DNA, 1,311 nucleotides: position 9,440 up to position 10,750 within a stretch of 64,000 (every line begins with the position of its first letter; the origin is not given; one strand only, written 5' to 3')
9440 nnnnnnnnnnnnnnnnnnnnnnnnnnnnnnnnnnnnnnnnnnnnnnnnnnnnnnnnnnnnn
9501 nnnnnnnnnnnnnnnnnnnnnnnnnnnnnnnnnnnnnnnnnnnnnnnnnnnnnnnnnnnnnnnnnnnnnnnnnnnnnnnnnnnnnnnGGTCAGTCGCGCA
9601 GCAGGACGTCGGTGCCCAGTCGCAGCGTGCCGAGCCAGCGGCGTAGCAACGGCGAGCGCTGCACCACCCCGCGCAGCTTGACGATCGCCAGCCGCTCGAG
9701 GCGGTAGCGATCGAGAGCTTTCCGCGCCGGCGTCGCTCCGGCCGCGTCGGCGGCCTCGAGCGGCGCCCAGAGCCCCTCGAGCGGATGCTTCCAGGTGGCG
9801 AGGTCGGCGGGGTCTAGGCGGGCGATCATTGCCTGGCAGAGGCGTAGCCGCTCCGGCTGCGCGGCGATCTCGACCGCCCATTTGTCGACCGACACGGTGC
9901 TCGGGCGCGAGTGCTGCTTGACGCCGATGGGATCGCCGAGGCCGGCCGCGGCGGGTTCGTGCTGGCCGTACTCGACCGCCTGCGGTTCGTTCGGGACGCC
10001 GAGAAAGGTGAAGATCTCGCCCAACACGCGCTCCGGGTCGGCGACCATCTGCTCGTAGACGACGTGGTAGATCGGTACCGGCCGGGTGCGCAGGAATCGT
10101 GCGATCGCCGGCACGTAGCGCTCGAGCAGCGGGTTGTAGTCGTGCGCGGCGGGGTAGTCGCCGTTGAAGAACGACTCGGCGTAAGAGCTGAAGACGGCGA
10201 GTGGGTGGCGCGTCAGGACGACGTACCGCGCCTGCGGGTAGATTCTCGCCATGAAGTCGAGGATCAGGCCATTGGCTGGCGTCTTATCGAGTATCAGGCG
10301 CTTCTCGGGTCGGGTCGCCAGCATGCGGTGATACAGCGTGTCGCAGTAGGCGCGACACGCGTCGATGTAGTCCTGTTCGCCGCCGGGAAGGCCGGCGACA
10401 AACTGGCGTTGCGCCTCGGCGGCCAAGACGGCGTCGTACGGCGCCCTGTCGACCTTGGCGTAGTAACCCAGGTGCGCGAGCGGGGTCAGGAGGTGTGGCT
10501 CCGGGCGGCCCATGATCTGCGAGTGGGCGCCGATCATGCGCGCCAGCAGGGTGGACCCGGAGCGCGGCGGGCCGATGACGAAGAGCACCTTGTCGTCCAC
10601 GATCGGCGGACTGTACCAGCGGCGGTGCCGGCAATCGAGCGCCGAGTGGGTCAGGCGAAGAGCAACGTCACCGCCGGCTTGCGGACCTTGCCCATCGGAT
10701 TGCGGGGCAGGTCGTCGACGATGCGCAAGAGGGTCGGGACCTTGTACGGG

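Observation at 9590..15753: TetR-headed, translationally coupled six-gene cluster: diiron oxygenase, SDR, LLM (possibly F420) oxidoreductase, acyl-CoA synthetase and PAPS sulfotransferase; a candidate sulfated-lipid or metabolite pathway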

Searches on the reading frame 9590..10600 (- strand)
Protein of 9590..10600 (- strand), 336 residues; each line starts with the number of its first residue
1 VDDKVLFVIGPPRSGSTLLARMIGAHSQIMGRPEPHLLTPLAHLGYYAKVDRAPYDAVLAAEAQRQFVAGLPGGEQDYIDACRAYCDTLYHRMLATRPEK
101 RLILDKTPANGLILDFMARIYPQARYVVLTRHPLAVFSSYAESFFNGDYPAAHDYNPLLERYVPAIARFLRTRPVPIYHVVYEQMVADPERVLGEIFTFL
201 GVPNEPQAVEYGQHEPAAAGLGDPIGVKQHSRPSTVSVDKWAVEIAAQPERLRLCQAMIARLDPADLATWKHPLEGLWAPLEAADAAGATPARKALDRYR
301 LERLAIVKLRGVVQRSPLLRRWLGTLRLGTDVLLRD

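Call 5: search_protein_families(library=pfam, proteins=[window:9590-10600:-], max_evalue=0.01)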
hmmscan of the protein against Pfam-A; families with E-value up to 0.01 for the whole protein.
window:9590-10600:- (336 aa): 2 families
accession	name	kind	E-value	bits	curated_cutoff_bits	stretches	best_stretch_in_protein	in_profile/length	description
PF13469.12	Sulfotransfer_3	-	4.8e-32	112.4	27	1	6-205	2-215/216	Sulfotransferase family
PF00685.33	Sulfotransfer_1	-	4.1e-08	33.4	22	1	6-208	4-187/255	Sulfotransferase domain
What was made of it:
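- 9590..10600 (-): Stand-alone PAPS-type sulfotransferase of the CurM/OLS-ST and TPST branch. It has a conserved C-terminal extension of about 120 aa. Sulfotransfer_3, 112 bits (call 5).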

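Call 6: search_protein_families(library=ncbifam, proteins=[window:9590-10600:-], max_evalue=0.01)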
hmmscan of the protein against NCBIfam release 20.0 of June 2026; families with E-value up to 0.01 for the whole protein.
window:9590-10600:- (336 aa): 1 family
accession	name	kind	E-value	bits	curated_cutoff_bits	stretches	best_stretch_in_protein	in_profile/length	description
NF052394.1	NodProtNoeE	equivalog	1.8e-23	82.9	500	1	4-140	9-137/387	nodulation protein NoeE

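Call 15: find_homologous_proteins(query=window:9590-10600:-)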
Query window:9590-10600:- (336 aa): 3153 proteins with E <= 0.001 among 8000 candidates; the best 120 are listed.
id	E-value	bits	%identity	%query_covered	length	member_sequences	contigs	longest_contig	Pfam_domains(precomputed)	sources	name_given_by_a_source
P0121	1.3e-220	749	100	99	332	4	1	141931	PF13469.13,PF00685.34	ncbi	-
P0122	5.2e-207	705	92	100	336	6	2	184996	PF13469.13,PF00685.34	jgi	-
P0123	1.7e-190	650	84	100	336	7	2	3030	PF13469.13,PF00685.34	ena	-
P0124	2.7e-189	646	84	100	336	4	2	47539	PF13469.13,PF00685.34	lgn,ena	-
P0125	1.2e-188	644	84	100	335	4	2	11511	PF13469.13,PF00685.34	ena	-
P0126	1.6e-188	644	83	100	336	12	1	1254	PF13469.13,PF00685.34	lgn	-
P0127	7.1e-186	635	82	100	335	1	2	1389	PF13469.13,PF00685.34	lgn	-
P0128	8.1e-185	632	82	100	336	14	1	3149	PF13469.13,PF00685.34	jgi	jgi:Sulfotransferase family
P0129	4.4e-184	629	80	100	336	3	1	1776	PF13469.13,PF00685.34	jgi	jgi:hypothetical protein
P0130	6.4e-184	629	90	91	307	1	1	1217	PF13469.13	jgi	jgi:hypothetical protein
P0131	8.2e-184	628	82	100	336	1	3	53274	PF13469.13,PF00685.34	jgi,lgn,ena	-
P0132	1.3e-183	628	82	100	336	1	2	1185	PF13469.13,PF00685.34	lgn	-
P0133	1.5e-182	624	82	100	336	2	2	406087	PF13469.13,PF00685.34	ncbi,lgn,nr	ncbi:sulfotransferase [bacterium]|nr:sulfotransferase [bacterium]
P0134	2.7e-182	623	81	100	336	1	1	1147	PF13469.13,PF00685.34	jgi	jgi:Sulfotransferase family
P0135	4.6e-182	623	82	100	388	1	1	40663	PF13469.13,PF00685.34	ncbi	-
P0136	5.2e-182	623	80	100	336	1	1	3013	PF13469.13,PF00685.34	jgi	jgi:hypothetical protein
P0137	9.0e-182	622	81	100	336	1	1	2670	PF13469.13,PF00685.34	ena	-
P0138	1.0e-181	622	81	100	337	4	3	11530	PF13469.13,PF00685.34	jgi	jgi:LPS sulfotransferase NodH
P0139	1.7e-181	621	81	100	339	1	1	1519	PF13469.13,PF00685.34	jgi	jgi:hypothetical protein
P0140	1.8e-181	621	82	100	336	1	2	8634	PF13469.13,PF00685.34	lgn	-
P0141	2.8e-181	620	82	100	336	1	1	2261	PF13469.13,PF00685.34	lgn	-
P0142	3.5e-181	620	81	100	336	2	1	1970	PF13469.13,PF00685.34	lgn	-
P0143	2.6e-180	617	81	100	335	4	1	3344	PF13469.13,PF00685.34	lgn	-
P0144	2.9e-180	617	80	100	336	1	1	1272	PF13469.13,PF00685.34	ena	-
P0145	3.1e-180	617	81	100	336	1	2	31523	PF13469.13,PF00685.34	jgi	jgi:hypothetical protein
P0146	8.0e-180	615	82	100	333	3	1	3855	PF13469.13,PF00685.34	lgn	-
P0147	1.1e-179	615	80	100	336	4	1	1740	PF13469.13,PF00685.34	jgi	jgi:Sulfotransferase family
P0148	1.4e-179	614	82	100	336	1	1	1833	PF13469.13,PF00685.34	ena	-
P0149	2.5e-179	614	80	100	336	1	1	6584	PF13469.13,PF00685.34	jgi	jgi:hypothetical protein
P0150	3.5e-179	613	80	100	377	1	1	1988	PF13469.13,PF00685.34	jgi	jgi:hypothetical protein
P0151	5.8e-179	613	81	100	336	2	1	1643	PF13469.13,PF00685.34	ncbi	ncbi:MAG: sulfotransferase family protein [Candidatus Binatia bacterium]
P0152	1.6e-178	611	80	100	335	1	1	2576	PF13469.13,PF00685.34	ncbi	-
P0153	3.2e-178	610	82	99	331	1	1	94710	PF13469.13,PF00685.34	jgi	jgi:hypothetical protein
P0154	4.6e-178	610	81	99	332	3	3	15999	PF13469.13,PF00685.34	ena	-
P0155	7.8e-178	609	79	100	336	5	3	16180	PF13469.13,PF00685.34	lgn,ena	-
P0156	4.8e-177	606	79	100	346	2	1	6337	PF13469.13,PF00685.34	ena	-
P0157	8.4e-177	605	79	100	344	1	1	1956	PF13469.13,PF00685.34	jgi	jgi:hypothetical protein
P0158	9.6e-177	605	79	100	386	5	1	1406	PF13469.13,PF00685.34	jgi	-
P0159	2.8e-176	604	81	99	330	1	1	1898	PF13469.13,PF00685.34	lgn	-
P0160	2.8e-176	604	79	100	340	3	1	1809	PF13469.13,PF00685.34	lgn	-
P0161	4.7e-176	603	78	100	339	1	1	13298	PF13469.13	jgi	jgi:Sulfotransferase family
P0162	9.8e-176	602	78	100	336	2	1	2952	PF13469.13,PF00685.34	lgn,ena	-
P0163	1.2e-175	602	79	100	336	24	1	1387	PF13469.13,PF00685.34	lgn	-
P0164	3.2e-175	600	77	100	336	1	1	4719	PF13469.13,PF00685.34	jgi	-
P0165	8.8e-175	599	78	100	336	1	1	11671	PF13469.13,PF00685.34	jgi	jgi:hypothetical protein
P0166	1.3e-174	598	79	100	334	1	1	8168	PF13469.13,PF00685.34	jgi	jgi:hypothetical protein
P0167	1.6e-173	595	77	100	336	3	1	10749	PF13469.13,PF00685.34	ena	-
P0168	2.5e-173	594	77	100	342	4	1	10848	PF13469.13,PF00685.34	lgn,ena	-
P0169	3.4e-173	594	78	100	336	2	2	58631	PF13469.13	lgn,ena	-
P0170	3.5e-171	587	78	100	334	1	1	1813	PF13469.13,PF00685.34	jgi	jgi:hypothetical protein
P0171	2.8e-170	584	75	100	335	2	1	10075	PF13469.13,PF00685.34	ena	-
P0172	7.1e-170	583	75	100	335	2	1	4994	PF13469.13,PF00685.34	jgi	-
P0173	2.5e-169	581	77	100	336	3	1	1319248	PF13469.13,PF00685.34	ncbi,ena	-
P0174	3.7e-169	580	77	100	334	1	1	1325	PF13469.13,PF00685.34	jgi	jgi:hypothetical protein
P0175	1.4e-168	578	80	94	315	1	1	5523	PF13469.13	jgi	jgi:hypothetical protein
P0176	1.9e-168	578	75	100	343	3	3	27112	PF13469.13,PF00685.34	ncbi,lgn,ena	-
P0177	2.0e-168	578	77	100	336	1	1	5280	PF13469.13,PF00685.34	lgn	-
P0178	3.1e-165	567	74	100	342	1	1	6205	PF13469.13,PF00685.34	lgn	-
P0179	1.5e-164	565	76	100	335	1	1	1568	PF13469.13,PF00685.34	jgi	jgi:LPS sulfotransferase NodH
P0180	1.3e-163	562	75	100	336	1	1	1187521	PF13469.13,PF00685.34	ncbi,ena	-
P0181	4.5e-163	560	74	100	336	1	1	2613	PF13469.13,PF00685.34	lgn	-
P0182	5.3e-163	560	74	100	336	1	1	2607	PF13469.13,PF00685.34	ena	-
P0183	1.6e-162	558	74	100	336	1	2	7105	PF13469.13,PF00685.34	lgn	-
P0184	3.9e-162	557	73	100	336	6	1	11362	PF13469.13,PF00685.34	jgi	-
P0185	4.3e-162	557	72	100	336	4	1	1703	PF13469.13,PF00685.34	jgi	jgi:hypothetical protein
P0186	5.0e-162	557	73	100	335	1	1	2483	PF13469.13,PF00685.34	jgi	jgi:Sulfotransferase family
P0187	6.4e-161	553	73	100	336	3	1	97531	PF13469.13,PF00685.34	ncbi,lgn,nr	ncbi:MAG TPA: sulfotransferase [Candidatus Limnocylindrales bacterium]|nr:sulfotransferase [Candidat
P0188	7.8e-161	553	73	100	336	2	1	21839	PF13469.13,PF00685.34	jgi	jgi:hypothetical protein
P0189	9.2e-161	553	71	100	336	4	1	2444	PF13469.13,PF00685.34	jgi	-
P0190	9.5e-161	553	73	100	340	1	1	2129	PF13469.13,PF00685.34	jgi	-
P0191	1.2e-160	552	73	100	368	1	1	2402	PF13469.13,PF00685.34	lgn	-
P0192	3.8e-160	551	73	100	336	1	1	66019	PF13469.13,PF00685.34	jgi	-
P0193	7.4e-160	550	73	100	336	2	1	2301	PF13469.13,PF00685.34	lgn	-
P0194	2.0e-159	548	72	100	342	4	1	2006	PF13469.13,PF00685.34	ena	-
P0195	2.2e-159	548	73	100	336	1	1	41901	PF13469.13,PF00685.34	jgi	-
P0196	3.4e-159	547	72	99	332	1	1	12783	PF13469.13,PF00685.34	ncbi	-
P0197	4.1e-159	547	71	100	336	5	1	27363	PF13469.13,PF00685.34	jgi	jgi:hypothetical protein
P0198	4.4e-159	547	71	100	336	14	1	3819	PF13469.13,PF00685.34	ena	-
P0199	4.8e-159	547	74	99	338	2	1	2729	PF13469.13,PF00685.34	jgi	jgi:hypothetical protein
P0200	5.0e-159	547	71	100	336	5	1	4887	PF13469.13,PF00685.34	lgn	-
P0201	5.2e-159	547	73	100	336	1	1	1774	PF13469.13,PF00685.34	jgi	jgi:hypothetical protein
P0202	1.3e-158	546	71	100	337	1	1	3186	PF13469.13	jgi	jgi:hypothetical protein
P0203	1.5e-158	545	71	100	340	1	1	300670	PF13469.13,PF00685.34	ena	-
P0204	2.7e-158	545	71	100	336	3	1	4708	PF13469.13,PF00685.34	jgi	jgi:hypothetical protein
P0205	3.0e-158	544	73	100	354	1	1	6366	PF13469.13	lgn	-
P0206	4.9e-158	544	73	100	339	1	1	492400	PF13469.13,PF00685.34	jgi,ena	-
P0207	8.9e-158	543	71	100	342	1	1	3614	PF13469.13,PF00685.34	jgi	jgi:hypothetical protein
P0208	1.3e-157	542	71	100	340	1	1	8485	PF13469.13,PF00685.34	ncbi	-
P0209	2.3e-157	541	70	99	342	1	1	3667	PF13469.13,PF00685.34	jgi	jgi:hypothetical protein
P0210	2.8e-157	541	71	99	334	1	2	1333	PF13469.13,PF00685.34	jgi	jgi:hypothetical protein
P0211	4.4e-157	541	72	99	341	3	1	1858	PF13469.13,PF00685.34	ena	-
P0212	5.8e-157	540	72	99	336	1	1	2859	PF13469.13,PF00685.34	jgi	jgi:hypothetical protein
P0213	6.8e-157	540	72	100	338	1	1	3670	PF13469.13,PF00685.34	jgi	jgi:hypothetical protein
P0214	9.1e-157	540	69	100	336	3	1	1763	PF13469.13,PF00685.34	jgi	jgi:hypothetical protein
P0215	9.4e-157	539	72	100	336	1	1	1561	PF13469.13,PF00685.34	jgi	jgi:hypothetical protein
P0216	1.1e-156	539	73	99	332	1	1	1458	PF13469.13,PF00685.34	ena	-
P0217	3.1e-156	538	71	100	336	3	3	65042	PF13469.13,PF00685.34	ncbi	-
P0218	3.7e-156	538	71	100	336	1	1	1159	PF13469.13,PF00685.34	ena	-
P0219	4.1e-156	537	72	99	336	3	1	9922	PF13469.13,PF00685.34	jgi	-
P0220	6.8e-156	537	71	100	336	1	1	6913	PF13469.13,PF00685.34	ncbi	-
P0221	9.7e-156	536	72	99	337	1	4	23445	PF13469.13,PF00685.34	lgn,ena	-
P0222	1.1e-155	536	72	100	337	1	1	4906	PF13469.13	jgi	-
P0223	1.1e-155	536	72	99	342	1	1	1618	PF13469.13,PF00685.34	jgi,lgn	jgi:hypothetical protein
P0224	1.1e-155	536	71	100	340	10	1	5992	PF13469.13,PF00685.34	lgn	-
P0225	1.5e-155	535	71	100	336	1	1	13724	PF13469.13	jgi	jgi:hypothetical protein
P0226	1.6e-155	535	74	99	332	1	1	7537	PF13469.13,PF00685.34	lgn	-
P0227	1.8e-155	535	69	99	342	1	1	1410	PF13469.13,PF00685.34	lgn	-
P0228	3.2e-155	534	70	99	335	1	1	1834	PF13469.13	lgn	-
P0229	5.1e-155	534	70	100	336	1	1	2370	PF13469.13,PF00685.34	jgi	jgi:hypothetical protein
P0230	5.4e-155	534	71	100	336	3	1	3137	PF13469.13,PF00685.34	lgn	-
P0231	5.5e-155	534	71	100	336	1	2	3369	PF13469.13,PF00685.34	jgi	jgi:hypothetical protein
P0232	6.0e-155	534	69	99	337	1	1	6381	PF13469.13,PF00685.34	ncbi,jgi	-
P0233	6.7e-155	533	70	99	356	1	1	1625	PF13469.13,PF00685.34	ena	-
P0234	1.0e-154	533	75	94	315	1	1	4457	PF13469.13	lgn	-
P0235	1.3e-154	532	70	100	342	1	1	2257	PF13469.13,PF00685.34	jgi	jgi:hypothetical protein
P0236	2.5e-154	532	70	100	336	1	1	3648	PF13469.13,PF00685.34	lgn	-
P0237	3.1e-154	531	70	100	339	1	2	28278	PF13469.13,PF00685.34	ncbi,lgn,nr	ncbi:MAG: sulfotransferase [Candidatus Dadabacteria bacterium]|nr:MAG: sulfotransferase [Candidatus 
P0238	3.5e-154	531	70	100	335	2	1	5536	PF13469.13,PF00685.34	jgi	jgi:hypothetical protein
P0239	7.4e-154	530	71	100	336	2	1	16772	PF13469.13,PF00685.34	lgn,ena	-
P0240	1.3e-153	529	70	100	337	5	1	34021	PF13469.13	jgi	-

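Call 16: find_encoding_contigs(protein=P0124, flank=10000, max_places=2)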
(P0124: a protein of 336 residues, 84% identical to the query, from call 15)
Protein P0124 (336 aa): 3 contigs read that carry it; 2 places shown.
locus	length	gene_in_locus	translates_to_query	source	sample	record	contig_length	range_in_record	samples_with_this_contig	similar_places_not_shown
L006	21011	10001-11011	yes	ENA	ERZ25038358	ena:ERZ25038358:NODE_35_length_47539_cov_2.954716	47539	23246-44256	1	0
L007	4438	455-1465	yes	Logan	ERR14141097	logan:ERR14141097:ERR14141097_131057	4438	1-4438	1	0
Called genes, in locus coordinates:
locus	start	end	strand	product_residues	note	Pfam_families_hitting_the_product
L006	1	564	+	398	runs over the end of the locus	PF02771:Acyl-CoA_dh_N, PF02770:Acyl-CoA_dh_M, PF00441:Acyl-CoA_dh_1, PF08028:Acyl-CoA_dh_2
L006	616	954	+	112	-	-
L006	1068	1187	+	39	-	-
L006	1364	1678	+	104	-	-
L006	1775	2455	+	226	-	PF00440:TetR_N, PF17918:TetR_C_15 (weak)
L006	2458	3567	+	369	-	PF04305:DUF455 (weak)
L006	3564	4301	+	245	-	PF00106:adh_short, PF23441:SDR, PF01370:Epimerase (weak), PF08659:KR, PF13561:adh_short_C2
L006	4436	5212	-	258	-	PF00392:GntR, PF07729:FCD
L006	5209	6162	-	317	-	PF00478:IMPDH (faint), PF03060:NMO, PF01070:FMN_dh (weak)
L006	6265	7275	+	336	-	PF00296:Bac_luciferase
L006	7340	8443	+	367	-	PF00296:Bac_luciferase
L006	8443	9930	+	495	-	PF00501:AMP-binding, PF13193:AMP-binding_C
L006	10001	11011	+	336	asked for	PF00685:Sulfotransfer_1 (weak), PF13469:Sulfotransfer_3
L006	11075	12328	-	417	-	PF13187:Fer4_9 (faint), PF00037:Fer4 (faint), PF12797:Fer4_2 (faint), PF12838:Fer4_7, PF13183:Fer4_8, PF13484:Fer4_16 (weak), PF13534:Fer4_17, PF02754:CCG, +3 more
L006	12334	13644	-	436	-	PF01565:FAD_binding_4, PF02913:FAD-oxidase_C (weak)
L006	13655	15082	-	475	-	PF01565:FAD_binding_4, PF02913:FAD-oxidase_C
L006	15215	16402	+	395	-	PF00266:Aminotran_5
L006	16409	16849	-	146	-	PF09424:YqeY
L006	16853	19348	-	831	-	PF01839:FG-GAP (faint), PF13517:FG-GAP_3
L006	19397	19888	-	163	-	PF10502:Peptidase_S26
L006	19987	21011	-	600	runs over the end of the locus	PF00009:GTP_EFTU, PF22042:EF-G_D2 (faint), PF03144:GTP_EFTU_D2, PF00679:EFG_C, PF06421:LepA_C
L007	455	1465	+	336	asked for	PF00685:Sulfotransfer_1 (weak), PF13469:Sulfotransfer_3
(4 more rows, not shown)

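Call 17: find_encoding_contigs(protein=P0133, flank=10000, max_places=2)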
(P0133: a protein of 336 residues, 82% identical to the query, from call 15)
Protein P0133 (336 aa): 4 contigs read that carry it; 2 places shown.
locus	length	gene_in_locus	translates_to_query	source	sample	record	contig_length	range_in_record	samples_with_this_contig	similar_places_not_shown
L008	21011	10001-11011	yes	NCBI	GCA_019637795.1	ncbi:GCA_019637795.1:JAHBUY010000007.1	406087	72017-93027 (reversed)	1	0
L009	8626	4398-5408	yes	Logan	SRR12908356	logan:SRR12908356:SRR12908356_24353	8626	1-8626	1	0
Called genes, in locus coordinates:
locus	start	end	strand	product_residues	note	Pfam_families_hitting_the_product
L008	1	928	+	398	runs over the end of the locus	PF02771:Acyl-CoA_dh_N, PF02770:Acyl-CoA_dh_M, PF00441:Acyl-CoA_dh_1, PF08028:Acyl-CoA_dh_2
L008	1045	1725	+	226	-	PF00440:TetR_N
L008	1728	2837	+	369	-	PF04305:DUF455 (weak)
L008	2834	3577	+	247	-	PF23441:SDR (weak), PF00106:adh_short, PF08659:KR, PF13561:adh_short_C2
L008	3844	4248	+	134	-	-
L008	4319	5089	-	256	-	PF00392:GntR, PF07729:FCD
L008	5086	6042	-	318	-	PF00478:IMPDH (faint), PF03060:NMO, PF01070:FMN_dh (weak)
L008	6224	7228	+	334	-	PF00296:Bac_luciferase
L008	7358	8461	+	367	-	PF00296:Bac_luciferase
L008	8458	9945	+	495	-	PF00501:AMP-binding, PF13193:AMP-binding_C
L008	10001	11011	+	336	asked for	PF00685:Sulfotransfer_1 (weak), PF13469:Sulfotransfer_3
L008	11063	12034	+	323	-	PF00561:Abhydrolase_1, PF12146:Hydrolase_4, PF12697:Abhydrolase_6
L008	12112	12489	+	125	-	-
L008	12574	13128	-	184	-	PF08212:Lipocalin_2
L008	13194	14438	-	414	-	PF13187:Fer4_9 (faint), PF00037:Fer4 (faint), PF12797:Fer4_2 (faint), PF12838:Fer4_7, PF13183:Fer4_8, PF13484:Fer4_16 (weak), PF13534:Fer4_17, PF02754:CCG, +4 more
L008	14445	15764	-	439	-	PF01565:FAD_binding_4, PF02913:FAD-oxidase_C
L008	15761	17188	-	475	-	PF01565:FAD_binding_4, PF02913:FAD-oxidase_C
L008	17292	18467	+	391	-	PF00266:Aminotran_5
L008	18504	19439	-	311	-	PF19459:DUF5996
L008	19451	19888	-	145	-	PF09424:YqeY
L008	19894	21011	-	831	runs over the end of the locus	PF13517:FG-GAP_3, PF01839:FG-GAP (weak), PF13517:FG-GAP_3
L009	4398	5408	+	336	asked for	PF00685:Sulfotransfer_1 (weak), PF13469:Sulfotransfer_3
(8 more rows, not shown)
